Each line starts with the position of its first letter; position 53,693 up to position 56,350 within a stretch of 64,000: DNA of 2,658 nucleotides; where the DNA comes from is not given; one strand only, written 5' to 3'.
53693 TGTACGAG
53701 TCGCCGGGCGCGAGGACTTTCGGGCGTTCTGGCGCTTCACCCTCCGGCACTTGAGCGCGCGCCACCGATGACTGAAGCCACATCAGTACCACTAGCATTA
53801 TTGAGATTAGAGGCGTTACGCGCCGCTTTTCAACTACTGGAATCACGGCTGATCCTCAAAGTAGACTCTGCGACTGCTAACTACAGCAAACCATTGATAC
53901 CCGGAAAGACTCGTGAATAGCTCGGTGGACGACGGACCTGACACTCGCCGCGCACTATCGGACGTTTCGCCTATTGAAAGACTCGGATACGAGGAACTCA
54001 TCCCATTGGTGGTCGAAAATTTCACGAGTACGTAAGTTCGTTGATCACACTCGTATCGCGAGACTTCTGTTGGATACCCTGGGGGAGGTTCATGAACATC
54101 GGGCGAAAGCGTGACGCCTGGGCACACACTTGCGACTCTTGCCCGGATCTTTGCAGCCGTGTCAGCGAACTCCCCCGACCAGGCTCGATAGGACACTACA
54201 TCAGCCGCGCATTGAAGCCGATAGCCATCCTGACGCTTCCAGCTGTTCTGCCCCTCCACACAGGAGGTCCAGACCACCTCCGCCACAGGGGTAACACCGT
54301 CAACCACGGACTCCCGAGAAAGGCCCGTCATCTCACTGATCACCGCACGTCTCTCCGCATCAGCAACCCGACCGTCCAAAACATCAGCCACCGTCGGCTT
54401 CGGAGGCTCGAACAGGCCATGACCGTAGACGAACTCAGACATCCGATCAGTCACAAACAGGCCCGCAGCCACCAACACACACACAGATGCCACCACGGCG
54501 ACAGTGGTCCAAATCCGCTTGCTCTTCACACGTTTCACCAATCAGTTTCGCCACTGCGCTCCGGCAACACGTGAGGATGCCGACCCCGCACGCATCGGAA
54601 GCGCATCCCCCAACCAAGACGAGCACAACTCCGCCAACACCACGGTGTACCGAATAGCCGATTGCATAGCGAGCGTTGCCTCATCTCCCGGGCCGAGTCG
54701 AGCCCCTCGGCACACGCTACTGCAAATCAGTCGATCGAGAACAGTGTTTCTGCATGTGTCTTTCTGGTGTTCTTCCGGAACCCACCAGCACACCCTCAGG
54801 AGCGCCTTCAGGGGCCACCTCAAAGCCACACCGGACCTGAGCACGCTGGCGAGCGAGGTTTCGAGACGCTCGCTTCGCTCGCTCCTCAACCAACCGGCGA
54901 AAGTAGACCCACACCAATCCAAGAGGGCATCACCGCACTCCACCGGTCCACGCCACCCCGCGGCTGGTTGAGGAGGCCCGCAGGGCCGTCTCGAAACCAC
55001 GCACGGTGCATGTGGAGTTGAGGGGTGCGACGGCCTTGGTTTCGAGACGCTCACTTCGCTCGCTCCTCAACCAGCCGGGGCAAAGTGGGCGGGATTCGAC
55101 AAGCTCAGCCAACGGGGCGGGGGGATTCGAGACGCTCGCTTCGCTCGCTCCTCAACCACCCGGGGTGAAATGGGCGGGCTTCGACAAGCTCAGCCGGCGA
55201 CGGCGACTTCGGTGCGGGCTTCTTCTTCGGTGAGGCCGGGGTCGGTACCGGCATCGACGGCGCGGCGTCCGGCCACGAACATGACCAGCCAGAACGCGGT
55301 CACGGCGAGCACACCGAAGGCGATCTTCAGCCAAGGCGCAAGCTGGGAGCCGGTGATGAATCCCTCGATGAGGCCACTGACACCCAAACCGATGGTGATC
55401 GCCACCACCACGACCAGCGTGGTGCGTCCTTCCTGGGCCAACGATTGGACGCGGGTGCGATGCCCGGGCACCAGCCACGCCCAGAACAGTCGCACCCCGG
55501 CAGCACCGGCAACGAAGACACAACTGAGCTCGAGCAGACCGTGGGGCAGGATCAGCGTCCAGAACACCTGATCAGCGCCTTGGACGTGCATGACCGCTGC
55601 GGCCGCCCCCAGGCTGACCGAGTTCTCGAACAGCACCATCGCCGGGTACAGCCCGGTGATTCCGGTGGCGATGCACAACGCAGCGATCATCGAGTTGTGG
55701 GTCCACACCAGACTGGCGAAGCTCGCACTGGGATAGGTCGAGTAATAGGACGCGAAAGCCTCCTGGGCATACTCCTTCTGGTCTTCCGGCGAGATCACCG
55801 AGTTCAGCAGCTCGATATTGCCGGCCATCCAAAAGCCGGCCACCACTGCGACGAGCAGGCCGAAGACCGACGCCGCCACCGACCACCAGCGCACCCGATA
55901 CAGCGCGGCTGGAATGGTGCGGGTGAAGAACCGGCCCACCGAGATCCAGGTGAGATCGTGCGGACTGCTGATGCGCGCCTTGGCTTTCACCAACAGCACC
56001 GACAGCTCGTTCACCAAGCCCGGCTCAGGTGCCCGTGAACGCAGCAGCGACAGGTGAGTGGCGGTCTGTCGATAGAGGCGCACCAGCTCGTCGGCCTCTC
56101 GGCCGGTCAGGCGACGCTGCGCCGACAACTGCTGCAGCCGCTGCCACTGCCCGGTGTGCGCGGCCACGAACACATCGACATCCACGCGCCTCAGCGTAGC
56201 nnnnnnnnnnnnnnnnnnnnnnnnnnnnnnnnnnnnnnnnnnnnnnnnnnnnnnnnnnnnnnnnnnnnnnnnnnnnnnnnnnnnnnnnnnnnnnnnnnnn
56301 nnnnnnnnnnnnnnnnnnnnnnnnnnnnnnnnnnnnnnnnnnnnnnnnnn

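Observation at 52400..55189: Lower-GC 2.8-kb islet bounded by repeat clusters splits the conserved MoxR/DUF58 - SpoIIM-like - RDD cluster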

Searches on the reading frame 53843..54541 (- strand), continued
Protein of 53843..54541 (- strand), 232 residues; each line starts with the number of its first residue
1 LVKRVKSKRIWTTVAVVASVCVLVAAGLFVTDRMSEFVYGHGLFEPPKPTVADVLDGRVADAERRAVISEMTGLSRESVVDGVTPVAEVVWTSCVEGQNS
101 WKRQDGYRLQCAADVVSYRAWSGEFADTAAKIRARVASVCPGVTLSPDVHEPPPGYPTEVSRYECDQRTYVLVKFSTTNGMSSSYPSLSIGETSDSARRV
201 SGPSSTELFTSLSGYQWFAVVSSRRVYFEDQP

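Call 45: fold_search(model_id=the predicted structure, library=pdb)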
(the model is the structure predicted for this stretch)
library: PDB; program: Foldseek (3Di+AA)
matches with E <= 10: 620; with E <= 0.001: 0
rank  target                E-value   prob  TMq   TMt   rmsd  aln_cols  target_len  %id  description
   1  3l4g_K                1.2e-02  0.47  0.22  0.16  13.4       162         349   11  Crystal structure of Homo Sapiens cytoplasmic Phenylalanyl-tRNA synthetase (released 2010-03-09)
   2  3l4g_I                1.7e-02  0.41  0.22  0.18  13.0       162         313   11  Crystal structure of Homo Sapiens cytoplasmic Phenylalanyl-tRNA synthetase (released 2010-03-09)
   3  3l4g_E                2.2e-02  0.60  0.26  0.21   9.2       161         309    9  Crystal structure of Homo Sapiens cytoplasmic Phenylalanyl-tRNA synthetase (released 2010-03-09)
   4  3l4g_G                2.4e-02  0.33  0.22  0.18  13.4       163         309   11  Crystal structure of Homo Sapiens cytoplasmic Phenylalanyl-tRNA synthetase (released 2010-03-09)
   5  3l4g_C                2.5e-02  0.33  0.21  0.12  13.9       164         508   11  Crystal structure of Homo Sapiens cytoplasmic Phenylalanyl-tRNA synthetase (released 2010-03-09)
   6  7by6_A                3.3e-02  0.38  0.22  0.19  10.1       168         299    8  Plasmodium vivax cytoplasmic Phenylalanyl-tRNA synthetase in complex with BRD1389 (released 2020-11-04)
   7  3l4g_M                3.5e-02  0.35  0.23  0.18   9.2       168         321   10  Crystal structure of Homo Sapiens cytoplasmic Phenylalanyl-tRNA synthetase (released 2010-03-09)
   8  7u0r_A                4.7e-02  0.28  0.21  0.19   9.8       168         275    9  Crystal structure of Methanomethylophilus alvus PylRS(N166A/V168A) complexed with meta-trifluoromethyl-2-benzylmalonat (released 2023-06-14)
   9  6zhp                  5.7e-02  0.09  0.13  0.09  16.6       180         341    7  Crystal structure of OmpF porin soaked in ciprofloxacin metaloantibiotic (released 2021-05-05)
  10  4lsh_A                6.1e-02  0.12  0.15  0.11  17.8       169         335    8  Ion selectivity of OmpF porin soaked in 0.2M KBr (released 2013-10-23)
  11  2du3_B                6.5e-02  0.14  0.19  0.12  15.1       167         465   12  Crystal structure of Archaeoglobus fulgidus O-phosphoseryl-tRNA synthetase complexed with tRNACys and O-phosphoserine (released 2007-03-13)
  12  4lsh_B                6.5e-02  0.11  0.15  0.11  17.9       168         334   10  Ion selectivity of OmpF porin soaked in 0.2M KBr (released 2013-10-23)
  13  3l4g_A                7.4e-02  0.20  0.21  0.17  13.4       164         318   12  Crystal structure of Homo Sapiens cytoplasmic Phenylalanyl-tRNA synthetase (released 2010-03-09)
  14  2du4_A                8.4e-02  0.13  0.19  0.12  14.7       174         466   13  Crystal structure of Archaeoglobus fulgidus O-phosphoseryl-tRNA synthetase complexed with tRNACys (released 2007-03-13)
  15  4p72_C                9.5e-02  0.35  0.26  0.25   8.4       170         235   10  PheRS in complex with compound 2a (released 2014-06-25)
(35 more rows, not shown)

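Call 58: search_protein_families(library=pfam, proteins=[L081:1510-2136:+, L101:1100-1465:+], max_evalue=0.01)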
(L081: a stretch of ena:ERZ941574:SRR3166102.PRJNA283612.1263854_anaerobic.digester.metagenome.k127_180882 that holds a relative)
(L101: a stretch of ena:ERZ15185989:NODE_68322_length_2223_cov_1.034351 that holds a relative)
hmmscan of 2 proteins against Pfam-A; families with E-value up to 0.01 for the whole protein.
L081:1510-2136:+ (209 aa): 2 families
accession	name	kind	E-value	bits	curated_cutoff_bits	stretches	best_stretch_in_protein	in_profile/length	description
PF13472.12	Lipase_GDSL_2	-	3e-10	41.3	32.9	1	41-138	1-85/178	GDSL-like Lipase/Acylhydrolase family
PF00657.28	Lipase_GDSL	-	0.0002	22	23.6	1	39-128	1-89/208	GDSL-like Lipase/Acylhydrolase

L101:1100-1465:+ (121 aa): 0 families

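Call 59: search_dna_similar(query=window:53843-54541:-, collection=plasmids, mode=protein, max_evalue=0.001)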
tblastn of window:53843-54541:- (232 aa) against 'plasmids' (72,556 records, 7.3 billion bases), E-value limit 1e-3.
No match.

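Call 60: search_dna_similar(query=window:53843-54541:-, collection=phages, mode=protein, max_evalue=0.001)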
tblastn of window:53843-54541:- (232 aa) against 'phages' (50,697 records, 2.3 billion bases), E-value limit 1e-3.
No match.

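Call 70: list_cluster_members(proteins=[P0018, P0019, P0020, P0021, P0022, P0024, P0025, P0029, P0031, P0034])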
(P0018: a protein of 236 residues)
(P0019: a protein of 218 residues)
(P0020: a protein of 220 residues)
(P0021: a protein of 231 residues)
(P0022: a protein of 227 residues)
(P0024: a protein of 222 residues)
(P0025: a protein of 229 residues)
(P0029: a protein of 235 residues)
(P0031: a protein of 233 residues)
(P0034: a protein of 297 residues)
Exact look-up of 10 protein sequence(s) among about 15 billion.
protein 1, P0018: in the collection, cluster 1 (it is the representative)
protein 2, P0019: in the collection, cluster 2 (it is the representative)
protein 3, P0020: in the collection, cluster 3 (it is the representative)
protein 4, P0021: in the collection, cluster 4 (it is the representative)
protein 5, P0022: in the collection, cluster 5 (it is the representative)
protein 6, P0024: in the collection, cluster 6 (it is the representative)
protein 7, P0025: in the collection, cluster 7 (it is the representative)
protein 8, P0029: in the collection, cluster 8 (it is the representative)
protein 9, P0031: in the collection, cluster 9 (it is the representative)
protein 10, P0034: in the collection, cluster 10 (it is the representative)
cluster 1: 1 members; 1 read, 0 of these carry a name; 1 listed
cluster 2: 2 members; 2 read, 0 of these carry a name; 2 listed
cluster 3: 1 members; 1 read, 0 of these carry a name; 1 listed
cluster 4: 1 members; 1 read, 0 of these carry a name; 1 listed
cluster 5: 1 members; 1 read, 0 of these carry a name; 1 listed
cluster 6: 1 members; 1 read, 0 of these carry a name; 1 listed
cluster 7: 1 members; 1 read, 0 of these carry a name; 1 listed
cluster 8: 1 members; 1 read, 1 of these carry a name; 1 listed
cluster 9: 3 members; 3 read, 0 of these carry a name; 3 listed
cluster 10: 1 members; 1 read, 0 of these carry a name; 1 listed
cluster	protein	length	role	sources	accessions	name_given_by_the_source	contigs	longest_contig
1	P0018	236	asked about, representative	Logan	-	-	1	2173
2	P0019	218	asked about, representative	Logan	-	-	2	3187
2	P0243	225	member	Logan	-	-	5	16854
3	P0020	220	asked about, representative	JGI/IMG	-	-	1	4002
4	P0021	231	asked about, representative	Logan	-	-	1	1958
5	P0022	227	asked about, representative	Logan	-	-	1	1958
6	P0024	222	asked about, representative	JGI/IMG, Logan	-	-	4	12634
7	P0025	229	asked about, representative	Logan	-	-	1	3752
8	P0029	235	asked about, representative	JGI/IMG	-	hypothetical protein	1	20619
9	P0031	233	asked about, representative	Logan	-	-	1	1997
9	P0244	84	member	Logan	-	-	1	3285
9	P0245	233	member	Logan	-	-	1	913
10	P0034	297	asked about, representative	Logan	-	-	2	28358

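Call 71: find_encoding_contigs(protein=P0243, flank=8000, max_places=5)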
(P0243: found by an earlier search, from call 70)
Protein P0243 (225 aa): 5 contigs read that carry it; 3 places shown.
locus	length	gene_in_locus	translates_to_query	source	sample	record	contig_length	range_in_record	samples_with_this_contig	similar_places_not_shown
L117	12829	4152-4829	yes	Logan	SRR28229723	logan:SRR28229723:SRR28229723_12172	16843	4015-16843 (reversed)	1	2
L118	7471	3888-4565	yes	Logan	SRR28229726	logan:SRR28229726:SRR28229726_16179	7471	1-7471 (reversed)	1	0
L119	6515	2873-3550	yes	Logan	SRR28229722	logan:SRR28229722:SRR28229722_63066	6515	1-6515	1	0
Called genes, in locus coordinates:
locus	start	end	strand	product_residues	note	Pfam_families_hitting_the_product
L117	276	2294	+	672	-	PF03659:Glyco_hydro_71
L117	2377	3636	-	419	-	-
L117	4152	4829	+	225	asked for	-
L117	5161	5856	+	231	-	-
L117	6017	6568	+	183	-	PF00132:Hexapep, PF14602:Hexapep_2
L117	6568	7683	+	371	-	PF13439:Glyco_transf_4, PF13579:Glyco_trans_4_4, PF20706:GT4-conflict, PF00534:Glycos_transf_1, PF13692:Glyco_trans_1_4, PF13524:Glyco_trans_1_2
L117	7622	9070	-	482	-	-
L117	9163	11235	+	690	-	PF02706:Wzz (weak), PF10609:ParA, PF01656:CbiA (weak), PF00657:Lipase_GDSL, PF13472:Lipase_GDSL_2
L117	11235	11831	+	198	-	PF01451:LMWPc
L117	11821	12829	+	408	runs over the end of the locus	PF13439:Glyco_transf_4, PF13579:Glyco_trans_4_4, PF00534:Glycos_transf_1, PF13692:Glyco_trans_1_4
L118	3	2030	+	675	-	?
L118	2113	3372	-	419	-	-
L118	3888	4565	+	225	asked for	-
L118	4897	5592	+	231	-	-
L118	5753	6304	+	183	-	PF00132:Hexapep, PF14602:Hexapep_2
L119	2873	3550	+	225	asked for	-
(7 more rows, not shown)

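Call 75: search_protein_families(library=ncbifam, proteins=[window:53843-54541:-, L081:1510-2136:+], max_evalue=0.01)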
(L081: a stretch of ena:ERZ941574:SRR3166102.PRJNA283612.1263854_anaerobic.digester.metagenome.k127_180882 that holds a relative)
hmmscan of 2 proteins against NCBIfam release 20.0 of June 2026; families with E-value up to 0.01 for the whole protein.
window:53843-54541:- (232 aa): 0 families

L081:1510-2136:+ (209 aa): 0 families

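Call 76: search_protein_families(library=padloc, proteins=[window:53843-54541:-, L081:1510-2136:+], max_evalue=0.01)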
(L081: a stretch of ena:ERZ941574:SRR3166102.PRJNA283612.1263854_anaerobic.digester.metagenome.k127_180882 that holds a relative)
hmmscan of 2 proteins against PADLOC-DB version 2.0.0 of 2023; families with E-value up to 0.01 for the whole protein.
window:53843-54541:- (232 aa): 0 families

L081:1510-2136:+ (209 aa): 0 families

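Call 83: search_solved_structures(query=A1, max_evalue=1)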
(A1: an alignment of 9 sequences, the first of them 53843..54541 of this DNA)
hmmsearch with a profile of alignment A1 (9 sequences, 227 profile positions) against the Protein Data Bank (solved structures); distinct sequences matched with E-value up to 1: 0.
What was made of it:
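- Tried and rejected: Profile against PDB sequences: no hit (call 83).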

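Call 86: find_related_loci(query=A1, collection=viral_contigs, flank=5000)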
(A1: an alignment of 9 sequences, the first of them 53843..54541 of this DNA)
Query A1 (232 aa) in viral_contigs; peptide patterns used: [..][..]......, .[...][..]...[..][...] (x = any residue, [..] = any of these).
64 stretches matched a pattern, but none encodes a relative of the query by tblastn (E <= 1e-3).
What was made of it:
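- Tried and rejected: tblastn of B against 72,556 plasmids and 50,697 phages, and a viral-contig scan with the family alignment: no match (calls 59, 60, 86).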

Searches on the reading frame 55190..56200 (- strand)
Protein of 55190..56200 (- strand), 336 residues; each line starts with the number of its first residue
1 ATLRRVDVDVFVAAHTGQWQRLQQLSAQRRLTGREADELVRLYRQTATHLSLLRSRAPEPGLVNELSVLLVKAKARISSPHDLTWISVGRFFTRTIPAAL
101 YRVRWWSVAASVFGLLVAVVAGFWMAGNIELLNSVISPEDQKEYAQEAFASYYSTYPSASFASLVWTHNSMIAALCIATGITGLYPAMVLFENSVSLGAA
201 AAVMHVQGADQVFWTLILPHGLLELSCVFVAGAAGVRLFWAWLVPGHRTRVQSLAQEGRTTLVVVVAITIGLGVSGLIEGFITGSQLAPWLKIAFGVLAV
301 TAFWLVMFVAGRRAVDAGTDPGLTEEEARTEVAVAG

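Call 8: search_protein_families(library=pfam, proteins=[window:55190-56200:-], max_evalue=0.01)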
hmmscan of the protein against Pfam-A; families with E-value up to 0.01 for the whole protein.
window:55190-56200:- (336 aa): 1 family
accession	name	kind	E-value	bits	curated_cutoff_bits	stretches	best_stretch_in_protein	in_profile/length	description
PF01944.22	SpoIIM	-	2.3e-34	119.1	26.9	1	115-283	5-162/163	Stage II sporulation protein M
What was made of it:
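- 55190..56209 (-): SpoIIM-like membrane protein gene; right core flank, convergent with DUF58. Pfam PF01944, 2.3e-34 (call 8).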

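Call 75: search_protein_families(library=ncbifam, proteins=[window:55190-56200:-], max_evalue=0.01)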
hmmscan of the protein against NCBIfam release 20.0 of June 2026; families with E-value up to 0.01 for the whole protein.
window:55190-56200:- (336 aa): 0 families
